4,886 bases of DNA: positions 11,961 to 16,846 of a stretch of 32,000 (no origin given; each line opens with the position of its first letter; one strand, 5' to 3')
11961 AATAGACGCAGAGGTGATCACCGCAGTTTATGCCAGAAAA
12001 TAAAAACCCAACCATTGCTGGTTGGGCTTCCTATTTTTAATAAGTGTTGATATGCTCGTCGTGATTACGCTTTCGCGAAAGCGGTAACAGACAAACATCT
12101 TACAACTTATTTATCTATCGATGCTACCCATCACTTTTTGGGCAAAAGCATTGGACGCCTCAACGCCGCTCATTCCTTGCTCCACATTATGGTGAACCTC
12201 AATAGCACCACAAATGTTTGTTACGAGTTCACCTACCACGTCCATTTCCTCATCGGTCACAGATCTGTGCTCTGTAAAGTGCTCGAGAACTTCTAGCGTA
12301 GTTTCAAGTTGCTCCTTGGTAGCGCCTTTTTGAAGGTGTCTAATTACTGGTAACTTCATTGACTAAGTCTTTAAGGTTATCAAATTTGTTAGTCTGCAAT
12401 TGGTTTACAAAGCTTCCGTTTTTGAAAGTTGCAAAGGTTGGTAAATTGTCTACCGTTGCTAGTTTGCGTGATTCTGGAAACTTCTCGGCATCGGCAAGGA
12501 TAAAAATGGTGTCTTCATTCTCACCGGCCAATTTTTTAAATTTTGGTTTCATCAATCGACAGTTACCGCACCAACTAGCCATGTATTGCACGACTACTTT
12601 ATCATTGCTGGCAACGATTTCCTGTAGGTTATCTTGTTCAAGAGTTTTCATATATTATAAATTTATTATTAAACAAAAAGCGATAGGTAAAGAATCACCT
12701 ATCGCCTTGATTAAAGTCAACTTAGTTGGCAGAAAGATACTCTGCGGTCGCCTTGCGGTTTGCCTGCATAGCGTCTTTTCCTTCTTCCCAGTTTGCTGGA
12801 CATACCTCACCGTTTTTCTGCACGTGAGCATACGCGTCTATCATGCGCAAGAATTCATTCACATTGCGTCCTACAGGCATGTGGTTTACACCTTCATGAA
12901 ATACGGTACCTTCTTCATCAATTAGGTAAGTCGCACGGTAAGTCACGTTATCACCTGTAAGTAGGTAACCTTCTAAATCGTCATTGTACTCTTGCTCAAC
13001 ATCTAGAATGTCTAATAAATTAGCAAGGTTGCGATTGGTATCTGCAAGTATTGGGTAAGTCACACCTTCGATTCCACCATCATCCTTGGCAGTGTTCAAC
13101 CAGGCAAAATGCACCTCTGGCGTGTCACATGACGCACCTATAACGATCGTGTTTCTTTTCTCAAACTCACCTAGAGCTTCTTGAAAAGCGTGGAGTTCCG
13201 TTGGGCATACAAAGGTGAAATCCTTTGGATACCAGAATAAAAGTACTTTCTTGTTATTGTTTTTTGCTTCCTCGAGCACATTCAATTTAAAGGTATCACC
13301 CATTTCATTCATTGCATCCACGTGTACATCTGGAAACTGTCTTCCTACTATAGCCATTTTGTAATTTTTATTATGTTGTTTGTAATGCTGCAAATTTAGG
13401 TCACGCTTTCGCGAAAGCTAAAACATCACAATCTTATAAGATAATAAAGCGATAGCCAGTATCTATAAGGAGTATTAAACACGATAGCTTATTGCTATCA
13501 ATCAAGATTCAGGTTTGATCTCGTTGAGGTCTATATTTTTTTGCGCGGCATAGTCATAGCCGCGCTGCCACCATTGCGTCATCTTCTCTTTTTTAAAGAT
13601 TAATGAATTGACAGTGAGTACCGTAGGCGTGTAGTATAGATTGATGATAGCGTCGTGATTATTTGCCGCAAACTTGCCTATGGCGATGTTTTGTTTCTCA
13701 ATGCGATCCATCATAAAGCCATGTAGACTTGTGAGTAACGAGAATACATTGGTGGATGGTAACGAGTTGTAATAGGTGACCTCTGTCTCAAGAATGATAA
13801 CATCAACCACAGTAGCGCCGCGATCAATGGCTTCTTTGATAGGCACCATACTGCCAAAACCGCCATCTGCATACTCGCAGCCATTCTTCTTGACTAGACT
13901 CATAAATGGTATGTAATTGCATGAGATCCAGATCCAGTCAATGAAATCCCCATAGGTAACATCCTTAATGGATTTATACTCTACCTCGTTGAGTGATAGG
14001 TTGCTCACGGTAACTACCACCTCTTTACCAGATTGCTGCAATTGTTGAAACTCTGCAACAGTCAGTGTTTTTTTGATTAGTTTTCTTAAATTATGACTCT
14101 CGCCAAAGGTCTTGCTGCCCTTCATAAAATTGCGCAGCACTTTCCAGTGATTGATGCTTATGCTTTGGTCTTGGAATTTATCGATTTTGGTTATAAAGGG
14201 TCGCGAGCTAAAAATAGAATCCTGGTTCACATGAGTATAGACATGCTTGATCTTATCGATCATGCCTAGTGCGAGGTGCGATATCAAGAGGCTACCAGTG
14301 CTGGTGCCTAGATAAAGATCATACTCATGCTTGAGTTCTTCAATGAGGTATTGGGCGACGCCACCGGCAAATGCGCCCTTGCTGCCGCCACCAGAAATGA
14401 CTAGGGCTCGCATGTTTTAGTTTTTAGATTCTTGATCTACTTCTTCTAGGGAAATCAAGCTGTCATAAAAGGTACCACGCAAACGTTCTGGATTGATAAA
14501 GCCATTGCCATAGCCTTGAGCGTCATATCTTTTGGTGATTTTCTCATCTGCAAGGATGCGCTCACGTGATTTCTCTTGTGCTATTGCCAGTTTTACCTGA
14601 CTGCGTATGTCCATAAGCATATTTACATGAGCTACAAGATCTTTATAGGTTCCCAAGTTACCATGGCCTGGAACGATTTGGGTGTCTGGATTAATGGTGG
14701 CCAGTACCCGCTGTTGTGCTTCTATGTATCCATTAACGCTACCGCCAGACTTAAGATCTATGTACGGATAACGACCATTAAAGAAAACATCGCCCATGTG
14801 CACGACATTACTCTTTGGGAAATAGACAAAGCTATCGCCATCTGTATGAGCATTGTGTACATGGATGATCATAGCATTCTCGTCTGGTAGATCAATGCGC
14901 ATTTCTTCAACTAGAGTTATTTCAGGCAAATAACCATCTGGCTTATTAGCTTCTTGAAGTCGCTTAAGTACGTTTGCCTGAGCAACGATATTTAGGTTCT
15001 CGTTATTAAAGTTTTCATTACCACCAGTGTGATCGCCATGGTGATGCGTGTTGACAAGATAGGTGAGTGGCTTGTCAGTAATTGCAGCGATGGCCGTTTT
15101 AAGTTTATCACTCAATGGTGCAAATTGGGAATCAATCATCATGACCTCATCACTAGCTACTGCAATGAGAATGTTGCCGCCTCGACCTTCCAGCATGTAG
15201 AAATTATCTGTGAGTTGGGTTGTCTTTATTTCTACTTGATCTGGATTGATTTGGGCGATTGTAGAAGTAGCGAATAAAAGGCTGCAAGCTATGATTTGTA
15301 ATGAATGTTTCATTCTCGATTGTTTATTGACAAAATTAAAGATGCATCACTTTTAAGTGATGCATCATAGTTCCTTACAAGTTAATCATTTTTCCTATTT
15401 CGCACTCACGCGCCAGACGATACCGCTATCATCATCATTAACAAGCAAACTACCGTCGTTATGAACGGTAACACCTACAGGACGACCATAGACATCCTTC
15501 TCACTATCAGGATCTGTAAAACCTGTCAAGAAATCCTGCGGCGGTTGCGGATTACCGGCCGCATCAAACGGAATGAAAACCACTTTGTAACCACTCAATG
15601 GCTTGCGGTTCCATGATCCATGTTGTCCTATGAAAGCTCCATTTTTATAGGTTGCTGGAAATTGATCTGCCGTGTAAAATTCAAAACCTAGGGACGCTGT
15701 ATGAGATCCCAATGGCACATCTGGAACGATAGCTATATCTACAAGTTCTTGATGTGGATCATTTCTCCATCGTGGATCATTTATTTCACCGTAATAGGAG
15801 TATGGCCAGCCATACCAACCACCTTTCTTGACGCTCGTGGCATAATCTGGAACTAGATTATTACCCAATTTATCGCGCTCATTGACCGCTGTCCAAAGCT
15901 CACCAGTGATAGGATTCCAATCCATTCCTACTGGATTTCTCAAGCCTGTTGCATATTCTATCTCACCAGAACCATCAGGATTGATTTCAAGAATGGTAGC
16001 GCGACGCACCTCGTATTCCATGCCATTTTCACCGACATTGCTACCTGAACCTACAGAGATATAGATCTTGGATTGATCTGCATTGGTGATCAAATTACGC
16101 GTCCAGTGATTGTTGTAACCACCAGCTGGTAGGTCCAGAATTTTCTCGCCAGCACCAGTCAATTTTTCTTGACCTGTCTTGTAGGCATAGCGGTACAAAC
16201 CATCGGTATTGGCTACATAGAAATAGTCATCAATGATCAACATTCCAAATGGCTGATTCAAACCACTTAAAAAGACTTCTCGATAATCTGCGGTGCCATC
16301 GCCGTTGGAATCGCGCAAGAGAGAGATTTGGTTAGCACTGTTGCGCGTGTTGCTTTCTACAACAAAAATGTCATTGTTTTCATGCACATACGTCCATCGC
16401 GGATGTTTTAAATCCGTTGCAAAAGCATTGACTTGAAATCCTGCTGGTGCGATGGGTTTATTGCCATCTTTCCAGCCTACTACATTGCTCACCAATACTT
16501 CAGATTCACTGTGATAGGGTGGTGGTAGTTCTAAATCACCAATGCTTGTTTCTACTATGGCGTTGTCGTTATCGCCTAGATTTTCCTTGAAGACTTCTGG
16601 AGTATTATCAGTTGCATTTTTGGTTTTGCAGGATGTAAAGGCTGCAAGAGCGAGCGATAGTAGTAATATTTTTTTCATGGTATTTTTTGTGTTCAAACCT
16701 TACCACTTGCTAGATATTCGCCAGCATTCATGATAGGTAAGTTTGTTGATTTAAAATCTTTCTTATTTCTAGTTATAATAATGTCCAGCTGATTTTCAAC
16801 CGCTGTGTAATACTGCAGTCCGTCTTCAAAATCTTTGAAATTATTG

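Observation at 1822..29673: Dispersed, ORF-neutral perfect palindrome family (core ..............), nine copies in 32 kb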

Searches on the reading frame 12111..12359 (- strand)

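Call 68: search_protein_families(library=pfam, proteins=[window:12111-12359:-], max_evalue=0.001)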
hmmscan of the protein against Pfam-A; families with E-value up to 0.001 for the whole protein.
window:12111-12359:- (82 aa): 1 family
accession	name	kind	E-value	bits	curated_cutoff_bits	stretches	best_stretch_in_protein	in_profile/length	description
PF22264.1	DUF6952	-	1.5e-32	112.2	27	1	1-81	1-79/79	Family of unknown function (DUF6952)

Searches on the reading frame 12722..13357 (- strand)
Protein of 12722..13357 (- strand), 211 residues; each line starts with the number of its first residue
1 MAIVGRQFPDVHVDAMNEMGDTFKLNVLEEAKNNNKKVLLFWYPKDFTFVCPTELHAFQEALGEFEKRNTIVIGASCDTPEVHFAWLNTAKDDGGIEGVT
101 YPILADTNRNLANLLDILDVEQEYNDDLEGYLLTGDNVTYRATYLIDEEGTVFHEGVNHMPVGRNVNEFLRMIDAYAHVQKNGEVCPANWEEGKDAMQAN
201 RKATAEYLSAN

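Call 60: find_homologous_proteins(query=window:12722-13357:-, max_evalue=1e-60)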
Query window:12722-13357:- (211 aa): 7343 proteins with E <= 1e-60 among 8000 candidates; the best 120 are listed.
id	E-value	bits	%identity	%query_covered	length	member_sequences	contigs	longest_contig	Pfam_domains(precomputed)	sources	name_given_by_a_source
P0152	3.2e-141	486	100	100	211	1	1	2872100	PF10417.15,PF08534.17,PF00578.28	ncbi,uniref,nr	ncbi:peroxiredoxin [Nonlabens ponticola]|uniref:Thioredoxin peroxidase n=1 Tax=Nonlabens ponticola T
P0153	1.0e-131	455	93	100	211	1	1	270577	PF10417.15,PF08534.17,PF00578.28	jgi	jgi:alkyl hydroperoxide reductase subunit AhpC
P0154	7.8e-131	452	92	100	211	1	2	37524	PF10417.15,PF08534.17,PF00578.28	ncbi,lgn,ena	-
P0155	9.9e-131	452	91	100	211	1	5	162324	PF10417.15,PF08534.17,PF00578.28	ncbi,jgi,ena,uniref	ncbi:peroxiredoxin [Nonlabens sp.]|uniref:peroxiredoxin n=1 Tax=Nonlabens sp. TaxID=1888209 RepID=UP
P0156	1.0e-130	452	92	100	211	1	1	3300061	PF10417.15,PF08534.17,PF00578.28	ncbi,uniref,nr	ncbi:alkyl hydroperoxide reductase [Nonlabens arenilitoris]|uniref:Thioredoxin peroxidase n=1 Tax=No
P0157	1.4e-130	451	92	100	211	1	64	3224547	PF10417.15,PF08534.17,PF00578.28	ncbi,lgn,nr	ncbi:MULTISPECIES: peroxiredoxin [Nonlabens]|nr:peroxiredoxin [Nonlabens ulvanivorans] KEZ92955.1 al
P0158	1.8e-130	451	92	100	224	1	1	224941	PF10417.15,PF08534.17,PF00578.28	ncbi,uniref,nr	ncbi:alkyl hydroperoxide reductase subunit C-like protein [Nonlabens ulvanivorans]|uniref:Thioredoxi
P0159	3.3e-130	450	93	99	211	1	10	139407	PF10417.15,PF08534.17,PF00578.28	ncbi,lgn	-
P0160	3.6e-130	450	91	100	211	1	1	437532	PF10417.15,PF08534.17,PF00578.28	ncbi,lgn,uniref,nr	ncbi:alkyl hydroperoxide reductase subunit C-likeprotein [Nonlabens ulvanivorans]|uniref:Thioredoxin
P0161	5.2e-130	449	90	100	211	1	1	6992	PF10417.15,PF08534.17,PF00578.28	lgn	-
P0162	5.2e-130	449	91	100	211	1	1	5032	PF10417.15,PF08534.17,PF00578.28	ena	-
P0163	1.0e-129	448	91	100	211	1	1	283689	PF10417.15,PF08534.17,PF00578.28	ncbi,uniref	ncbi:MAG: peroxiredoxin [Nonlabens sp.]|uniref:peroxiredoxin n=1 Tax=Nonlabens sp. TaxID=1888209 Rep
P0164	1.4e-129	448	91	100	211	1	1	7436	PF10417.15,PF08534.17,PF00578.28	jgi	-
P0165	2.0e-129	447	90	100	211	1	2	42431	PF10417.15,PF08534.17,PF00578.28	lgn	-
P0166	2.6e-129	447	91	100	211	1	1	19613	PF10417.15,PF08534.17,PF00578.28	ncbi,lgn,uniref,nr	ncbi:peroxiredoxin [Nonlabens mediterrranea]|uniref:Thioredoxin peroxidase n=1 Tax=Nonlabens mediter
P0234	1.1e-121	422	87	100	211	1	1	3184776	PF10417.15,PF08534.17,PF00578.28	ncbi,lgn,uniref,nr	ncbi:alkyl hydroperoxide reductase [Nonlabens sp. MB-3u-79]|uniref:peroxiredoxin n=1 Tax=Nonlabens s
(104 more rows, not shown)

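Call 71: find_encoding_contigs(protein=P0234, flank=10000, max_places=1)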
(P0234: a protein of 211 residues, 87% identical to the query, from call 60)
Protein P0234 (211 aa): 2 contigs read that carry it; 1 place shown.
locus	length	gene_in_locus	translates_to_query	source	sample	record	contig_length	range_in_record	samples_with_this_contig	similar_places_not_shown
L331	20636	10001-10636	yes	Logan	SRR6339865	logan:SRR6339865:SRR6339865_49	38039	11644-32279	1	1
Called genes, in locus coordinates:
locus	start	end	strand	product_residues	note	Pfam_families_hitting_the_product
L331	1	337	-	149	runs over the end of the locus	PF14539:DUF4442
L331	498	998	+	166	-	PF09685:MamF_MmsF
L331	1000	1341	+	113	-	PF03551:PadR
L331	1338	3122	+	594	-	PF04024:PspC, PF22571:LiaI-LiaF-TM_PspC, PF22744:Toast-rack_PspC-Cterm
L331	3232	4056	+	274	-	PF10988:DUF2807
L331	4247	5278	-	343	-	PF07992:Pyr_redox_2, PF13738:Pyr_redox_3, PF00070:Pyr_redox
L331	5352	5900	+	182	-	PF07883:Cupin_2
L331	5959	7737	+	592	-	PF03553:Na_H_antiporter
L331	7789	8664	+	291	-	PF00753:Lactamase_B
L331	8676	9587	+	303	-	PF01734:Patatin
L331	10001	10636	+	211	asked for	PF00578:AhpC-TSA, PF08534:Redoxin (weak), PF10417:1-cysPrx_C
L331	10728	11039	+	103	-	PF00085:Thioredoxin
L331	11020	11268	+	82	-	PF22264:DUF6952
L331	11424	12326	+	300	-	PF19783:DUF6268 (weak)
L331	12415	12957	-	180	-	-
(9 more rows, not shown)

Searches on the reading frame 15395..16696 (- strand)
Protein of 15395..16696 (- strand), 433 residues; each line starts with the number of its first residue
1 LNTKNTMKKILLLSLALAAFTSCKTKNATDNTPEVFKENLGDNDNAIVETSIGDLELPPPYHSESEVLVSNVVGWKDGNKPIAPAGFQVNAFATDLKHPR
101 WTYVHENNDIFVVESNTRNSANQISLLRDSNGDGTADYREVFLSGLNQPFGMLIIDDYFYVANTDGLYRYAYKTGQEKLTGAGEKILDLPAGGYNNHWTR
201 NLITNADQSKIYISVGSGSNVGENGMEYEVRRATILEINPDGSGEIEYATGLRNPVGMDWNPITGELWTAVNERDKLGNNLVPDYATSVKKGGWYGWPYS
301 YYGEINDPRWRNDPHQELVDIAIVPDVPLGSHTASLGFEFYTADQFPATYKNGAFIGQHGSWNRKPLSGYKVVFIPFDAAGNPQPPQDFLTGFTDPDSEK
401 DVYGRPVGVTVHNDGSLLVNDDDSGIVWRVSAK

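Call 15: find_related_loci(query=window:15395-16696:-, collection=genome_contigs, flank=10000)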
Query window:15395-16696:- (433 aa) in genome_contigs; peptide patterns used: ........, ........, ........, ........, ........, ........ (x = any residue, [..] = any of these).
600 stretches matched a pattern (row limit reached: there are more); 584 encode a relative of the query (tblastn E <= 1e-3); the best 80 are kept; 80 distinct loci.
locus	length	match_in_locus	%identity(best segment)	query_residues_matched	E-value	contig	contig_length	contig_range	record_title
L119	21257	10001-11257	71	11-432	0e+0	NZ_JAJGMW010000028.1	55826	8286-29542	Leeuwenhoekiella parthenopeia strain Mr9 Scaffold28, whole genome shotgun sequence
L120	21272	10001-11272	68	6-433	0e+0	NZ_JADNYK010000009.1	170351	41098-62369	Pseudozobellia sp. WGM2 NODE_9_length_170351_cov_75.641678, whole genome shotgun sequence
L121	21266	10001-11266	68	7-432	0e+0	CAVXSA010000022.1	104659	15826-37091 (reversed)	MAG: uncultured Flavobacteriaceae bacterium isolate MFD01721.bin.2.212 genome assembly, contig: contig_47221, whole geno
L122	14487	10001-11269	67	7-433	0e+0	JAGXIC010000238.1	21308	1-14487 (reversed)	MAG: Pricia sp. isolate LH_M77 k141_1268683, whole genome shotgun sequence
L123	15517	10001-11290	67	4-433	0e+0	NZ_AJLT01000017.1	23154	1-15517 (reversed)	Gillisia marina strain CBA3202 c3_(single)_trimmed_contig_17, whole genome shotgun sequence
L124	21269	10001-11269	67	7-433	0e+0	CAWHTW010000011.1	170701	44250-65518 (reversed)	MAG: uncultured Flavobacteriaceae bacterium isolate MFD03250.bin.1.117 genome assembly, contig: contig_28118, whole geno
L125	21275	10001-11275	67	5-433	0e+0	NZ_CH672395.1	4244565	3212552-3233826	Leeuwenhoekiella blandensis MED217 scf_1099517004314, whole genome shotgun sequence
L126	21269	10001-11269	68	7-433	0e+0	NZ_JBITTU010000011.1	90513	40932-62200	Leeuwenhoekiella sp. NPDC079379 NPDC079379_375_D6.ctg-0011, whole genome shotgun sequence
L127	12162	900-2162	68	9-432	0e+0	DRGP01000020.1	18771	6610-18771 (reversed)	MAG TPA_asm: Leeuwenhoekiella sp. isolate HyVt-349 HyVt-349_k145_177255, whole genome shotgun sequence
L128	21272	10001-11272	67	7-433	0e+0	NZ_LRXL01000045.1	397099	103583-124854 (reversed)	Cochleicola gelatinilyticus strain LPB0005 ULVI_45, whole genome shotgun sequence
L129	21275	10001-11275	65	1-431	0e+0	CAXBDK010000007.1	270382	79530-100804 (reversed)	MAG TPA_asm: uncultured Sediminicola sp. isolate ERR2762102_binner12_Refined_11 genome assembly, contig: ERZ3421852.100,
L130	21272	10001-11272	64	1-433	0e+0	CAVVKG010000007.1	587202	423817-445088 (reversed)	MAG: uncultured Cryomorphaceae bacterium isolate MFD03250.bin.1.119 genome assembly, contig: contig_5231, whole genome s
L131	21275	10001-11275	66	1-433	0e+0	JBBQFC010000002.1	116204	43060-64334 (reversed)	MAG: Flavobacteriales bacterium isolate Co_metawrap_1054 Cmw_1054_k141_21514289_length_116204_cov_60.9979, whole genome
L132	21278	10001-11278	65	4-432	0e+0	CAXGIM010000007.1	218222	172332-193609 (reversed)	MAG TPA_asm: uncultured bacterium isolate ERR594333_binner12_Refined_109 genome assembly, contig: ERZ11848499.36, whole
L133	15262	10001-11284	64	7-433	0e+0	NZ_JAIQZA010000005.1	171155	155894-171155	Salegentibacter tibetensis strain JZCK2 5, whole genome shotgun sequence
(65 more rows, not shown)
